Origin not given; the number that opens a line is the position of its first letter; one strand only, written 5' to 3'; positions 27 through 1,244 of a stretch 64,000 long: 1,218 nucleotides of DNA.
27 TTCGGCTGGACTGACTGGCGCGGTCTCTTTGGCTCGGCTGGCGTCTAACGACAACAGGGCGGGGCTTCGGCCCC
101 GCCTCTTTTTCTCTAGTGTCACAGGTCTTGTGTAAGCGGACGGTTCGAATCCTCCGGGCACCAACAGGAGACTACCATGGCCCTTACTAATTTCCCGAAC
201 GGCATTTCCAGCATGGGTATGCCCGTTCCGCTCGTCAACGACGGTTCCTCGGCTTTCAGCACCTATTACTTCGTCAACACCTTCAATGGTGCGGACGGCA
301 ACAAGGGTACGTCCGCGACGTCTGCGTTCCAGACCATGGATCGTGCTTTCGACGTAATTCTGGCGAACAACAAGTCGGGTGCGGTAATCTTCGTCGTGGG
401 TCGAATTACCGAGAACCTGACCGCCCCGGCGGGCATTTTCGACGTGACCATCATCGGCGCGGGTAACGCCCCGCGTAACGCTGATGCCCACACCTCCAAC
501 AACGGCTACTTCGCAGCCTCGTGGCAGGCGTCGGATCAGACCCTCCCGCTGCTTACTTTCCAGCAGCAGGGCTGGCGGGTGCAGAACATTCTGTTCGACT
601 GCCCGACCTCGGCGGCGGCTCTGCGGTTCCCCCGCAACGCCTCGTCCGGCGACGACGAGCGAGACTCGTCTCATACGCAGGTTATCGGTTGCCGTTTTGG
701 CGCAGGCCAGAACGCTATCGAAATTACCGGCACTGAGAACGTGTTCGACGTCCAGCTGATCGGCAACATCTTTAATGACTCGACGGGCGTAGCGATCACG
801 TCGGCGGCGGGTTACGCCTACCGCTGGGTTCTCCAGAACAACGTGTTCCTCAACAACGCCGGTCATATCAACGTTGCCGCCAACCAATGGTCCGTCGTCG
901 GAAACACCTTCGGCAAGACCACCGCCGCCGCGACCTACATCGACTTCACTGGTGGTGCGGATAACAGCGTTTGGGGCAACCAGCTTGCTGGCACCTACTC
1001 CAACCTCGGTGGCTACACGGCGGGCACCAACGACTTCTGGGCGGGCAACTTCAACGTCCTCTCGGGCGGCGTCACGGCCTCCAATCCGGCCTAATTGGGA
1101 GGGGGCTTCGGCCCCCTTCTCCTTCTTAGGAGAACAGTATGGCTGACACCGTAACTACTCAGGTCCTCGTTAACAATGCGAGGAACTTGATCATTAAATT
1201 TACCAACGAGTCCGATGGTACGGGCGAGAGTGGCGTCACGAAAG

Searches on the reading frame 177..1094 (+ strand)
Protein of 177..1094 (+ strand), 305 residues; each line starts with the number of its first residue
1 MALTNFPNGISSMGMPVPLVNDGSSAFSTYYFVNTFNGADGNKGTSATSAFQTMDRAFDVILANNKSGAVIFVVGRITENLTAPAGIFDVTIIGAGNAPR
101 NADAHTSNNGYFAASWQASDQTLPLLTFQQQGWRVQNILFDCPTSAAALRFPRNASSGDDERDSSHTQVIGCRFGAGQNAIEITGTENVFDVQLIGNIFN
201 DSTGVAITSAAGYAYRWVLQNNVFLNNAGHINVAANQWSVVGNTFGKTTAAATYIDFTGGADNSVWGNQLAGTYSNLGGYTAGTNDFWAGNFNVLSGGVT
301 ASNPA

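Call 13: search_protein_families(library=phrogs, proteins=[window:177-1094:+], max_evalue=0.00001)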
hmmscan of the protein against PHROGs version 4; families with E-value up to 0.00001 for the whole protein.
window:177-1094:+ (305 aa): 0 families

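Call 79: search_protein_families(library=pfam, alignment_id=A7, max_evalue=0.0001)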
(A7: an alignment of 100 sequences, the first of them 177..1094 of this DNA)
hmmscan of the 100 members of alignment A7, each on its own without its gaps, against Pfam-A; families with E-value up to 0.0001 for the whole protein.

A. member 1, window:177-1094:+ (305 aa): 0 families

B. families by the number of members that match (of 100 scanned): 22 families
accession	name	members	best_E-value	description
PF00149.33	Metallophos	2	5.7e-06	Calcineurin-like phosphoesterase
PF23977.1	Pam3_Gp34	1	2.1e-46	Pam3 phage gp34-like protein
PF00959.24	Phage_lysozyme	1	1.9e-36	Phage lysozyme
PF23984.1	DUF7307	1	6e-32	Pam3 gp33-like protein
PF04536.20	TPM_phosphatase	1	3.1e-25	TPM domain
PF08719.17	NADAR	1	3.6e-24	NADAR domain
PF19263.5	DUF5906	1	1.2e-21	Family of unknown function (DUF5906)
PF13392.12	HNH_3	1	8.3e-14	HNH endonuclease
PF02945.21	Endonuclease_7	1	2e-13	Recombination endonuclease VII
PF23992.1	Pam3_gp32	1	7.5e-13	Phage Pam3 gp32-like protein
PF00176.29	SNF2-rel_dom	1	6e-11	SNF2-related domain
PF03592.21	Terminase_2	1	8.5e-10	Terminase small subunit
PF10686.14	YAcAr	1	2.2e-09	YspA, cpYpsA-related SLOG family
PF11134.13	Phage_stabilise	1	2.6e-08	Phage stabilisation protein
PF24175.2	SU10_adaptor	1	3.1e-08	SU10 adaptor protein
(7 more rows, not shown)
